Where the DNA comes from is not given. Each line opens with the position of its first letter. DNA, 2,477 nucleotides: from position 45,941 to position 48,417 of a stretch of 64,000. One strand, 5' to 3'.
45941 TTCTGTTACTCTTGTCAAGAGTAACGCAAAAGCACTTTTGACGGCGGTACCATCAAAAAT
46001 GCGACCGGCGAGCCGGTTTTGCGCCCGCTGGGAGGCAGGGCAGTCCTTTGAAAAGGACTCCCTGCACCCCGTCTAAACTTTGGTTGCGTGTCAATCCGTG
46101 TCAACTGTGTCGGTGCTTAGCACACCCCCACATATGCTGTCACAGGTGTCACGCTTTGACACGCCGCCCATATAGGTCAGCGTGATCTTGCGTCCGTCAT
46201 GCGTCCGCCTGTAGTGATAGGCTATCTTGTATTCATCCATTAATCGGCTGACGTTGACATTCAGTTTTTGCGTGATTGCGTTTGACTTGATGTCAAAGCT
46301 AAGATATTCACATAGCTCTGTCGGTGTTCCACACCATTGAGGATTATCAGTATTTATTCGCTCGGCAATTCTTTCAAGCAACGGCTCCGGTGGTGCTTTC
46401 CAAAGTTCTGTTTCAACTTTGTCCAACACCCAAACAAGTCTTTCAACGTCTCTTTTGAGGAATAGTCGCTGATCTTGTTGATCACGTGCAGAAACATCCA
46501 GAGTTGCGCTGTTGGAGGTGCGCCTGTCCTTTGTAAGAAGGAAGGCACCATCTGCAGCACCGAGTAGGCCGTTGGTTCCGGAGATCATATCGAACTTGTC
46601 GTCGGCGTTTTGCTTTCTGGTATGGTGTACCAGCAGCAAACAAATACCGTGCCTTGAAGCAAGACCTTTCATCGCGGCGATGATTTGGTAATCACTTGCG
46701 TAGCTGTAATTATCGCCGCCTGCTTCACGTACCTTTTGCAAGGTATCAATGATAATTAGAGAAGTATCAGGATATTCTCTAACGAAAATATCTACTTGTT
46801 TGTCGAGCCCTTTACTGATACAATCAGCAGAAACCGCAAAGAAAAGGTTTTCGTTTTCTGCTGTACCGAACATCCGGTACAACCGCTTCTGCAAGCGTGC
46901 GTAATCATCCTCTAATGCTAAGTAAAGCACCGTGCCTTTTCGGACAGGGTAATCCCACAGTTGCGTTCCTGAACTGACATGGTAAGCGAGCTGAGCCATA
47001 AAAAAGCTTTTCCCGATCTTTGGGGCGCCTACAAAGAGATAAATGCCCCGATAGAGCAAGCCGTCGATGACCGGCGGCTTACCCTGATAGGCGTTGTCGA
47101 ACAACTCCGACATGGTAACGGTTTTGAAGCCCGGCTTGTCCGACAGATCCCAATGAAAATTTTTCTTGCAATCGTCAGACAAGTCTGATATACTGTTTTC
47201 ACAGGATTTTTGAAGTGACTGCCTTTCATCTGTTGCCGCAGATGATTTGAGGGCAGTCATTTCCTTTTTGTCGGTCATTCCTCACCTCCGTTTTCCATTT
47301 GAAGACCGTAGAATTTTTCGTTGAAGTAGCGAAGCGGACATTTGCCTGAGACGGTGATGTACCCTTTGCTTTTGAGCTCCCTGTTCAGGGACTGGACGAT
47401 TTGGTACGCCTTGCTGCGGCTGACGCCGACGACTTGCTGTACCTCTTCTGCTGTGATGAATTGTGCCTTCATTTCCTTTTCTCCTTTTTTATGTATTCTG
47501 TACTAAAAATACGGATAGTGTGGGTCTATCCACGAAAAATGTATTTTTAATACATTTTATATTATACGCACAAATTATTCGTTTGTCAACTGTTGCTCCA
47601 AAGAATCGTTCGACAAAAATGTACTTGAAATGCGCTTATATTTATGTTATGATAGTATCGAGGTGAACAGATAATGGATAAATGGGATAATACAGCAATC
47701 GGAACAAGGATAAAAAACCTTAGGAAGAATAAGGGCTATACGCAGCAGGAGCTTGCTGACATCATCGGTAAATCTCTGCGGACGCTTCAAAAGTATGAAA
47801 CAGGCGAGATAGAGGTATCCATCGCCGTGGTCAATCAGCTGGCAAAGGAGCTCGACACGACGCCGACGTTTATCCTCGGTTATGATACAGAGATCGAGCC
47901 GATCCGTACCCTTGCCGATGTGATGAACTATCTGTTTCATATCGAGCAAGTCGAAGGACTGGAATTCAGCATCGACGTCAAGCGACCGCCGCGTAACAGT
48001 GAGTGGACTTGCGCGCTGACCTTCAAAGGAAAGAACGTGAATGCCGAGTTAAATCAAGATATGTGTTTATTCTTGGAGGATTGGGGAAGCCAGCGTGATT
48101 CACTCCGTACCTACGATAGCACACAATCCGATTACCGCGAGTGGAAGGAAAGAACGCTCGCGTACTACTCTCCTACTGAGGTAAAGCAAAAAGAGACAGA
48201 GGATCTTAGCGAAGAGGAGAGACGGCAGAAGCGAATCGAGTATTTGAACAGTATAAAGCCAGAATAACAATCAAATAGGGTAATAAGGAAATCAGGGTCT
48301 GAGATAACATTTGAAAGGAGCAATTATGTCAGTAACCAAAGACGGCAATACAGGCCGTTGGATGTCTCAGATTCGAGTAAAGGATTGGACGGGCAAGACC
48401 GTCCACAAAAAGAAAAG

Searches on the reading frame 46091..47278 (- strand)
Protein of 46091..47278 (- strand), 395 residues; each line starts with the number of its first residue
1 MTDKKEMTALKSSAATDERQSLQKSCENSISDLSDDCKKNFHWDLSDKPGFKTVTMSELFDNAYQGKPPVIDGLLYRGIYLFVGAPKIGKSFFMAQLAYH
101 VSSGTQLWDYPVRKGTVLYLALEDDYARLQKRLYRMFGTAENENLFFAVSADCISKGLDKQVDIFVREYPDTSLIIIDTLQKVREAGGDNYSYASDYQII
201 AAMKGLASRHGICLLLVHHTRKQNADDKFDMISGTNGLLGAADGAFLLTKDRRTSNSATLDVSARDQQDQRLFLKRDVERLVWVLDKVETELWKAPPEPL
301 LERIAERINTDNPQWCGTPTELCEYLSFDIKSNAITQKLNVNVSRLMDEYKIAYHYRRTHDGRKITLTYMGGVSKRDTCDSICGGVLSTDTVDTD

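Call 11: search_protein_families(library=pfam, proteins=[window:46091-47278:-], max_evalue=0.001)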
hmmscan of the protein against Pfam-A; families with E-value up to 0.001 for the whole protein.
window:46091-47278:- (395 aa): 2 families
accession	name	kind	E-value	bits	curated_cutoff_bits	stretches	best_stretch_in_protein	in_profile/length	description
PF13481.12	AAA_25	-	7.5e-29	101.2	27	1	64-224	19-194/195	AAA domain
PF13401.12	AAA_22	-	0.00066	20.4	27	0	76-217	4-121/130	AAA domain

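Call 24: search_protein_families(library=padloc, proteins=[window:46091-47278:-], max_evalue=0.00001)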
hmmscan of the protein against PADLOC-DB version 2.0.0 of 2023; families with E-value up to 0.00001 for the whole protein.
window:46091-47278:- (395 aa): 0 families

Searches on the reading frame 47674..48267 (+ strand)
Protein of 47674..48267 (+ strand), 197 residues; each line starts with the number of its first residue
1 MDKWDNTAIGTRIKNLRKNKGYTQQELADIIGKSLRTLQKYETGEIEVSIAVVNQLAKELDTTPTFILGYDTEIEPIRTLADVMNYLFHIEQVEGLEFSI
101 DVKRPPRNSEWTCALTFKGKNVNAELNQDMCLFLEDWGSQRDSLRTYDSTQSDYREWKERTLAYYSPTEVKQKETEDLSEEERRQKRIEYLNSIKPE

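Call 63: search_protein_families(library=pfam, proteins=[window:47674-48267:+], max_evalue=0.0001)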
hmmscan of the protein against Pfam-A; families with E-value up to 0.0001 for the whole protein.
window:47674-48267:+ (197 aa): 5 families
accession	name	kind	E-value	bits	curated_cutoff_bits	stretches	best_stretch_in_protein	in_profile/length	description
PF01381.28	HTH_3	-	4.3e-14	52.7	23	1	13-66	1-54/55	Helix-turn-helix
PF12844.13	HTH_19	-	2.5e-09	37.3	30.2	1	10-65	1-56/64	Helix-turn-helix domain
PF13560.12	HTH_31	-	9.5e-09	35.9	27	1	9-64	2-58/64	Helix-turn-helix domain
PF13443.12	HTH_26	-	3.4e-06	27.6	22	1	12-71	1-61/63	Cro/C1-type HTH DNA-binding domain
PF15731.11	MqsA_antitoxin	-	4.4e-05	24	30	1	10-65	71-125/131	Antitoxin component of bacterial toxin-antitoxin system, MqsA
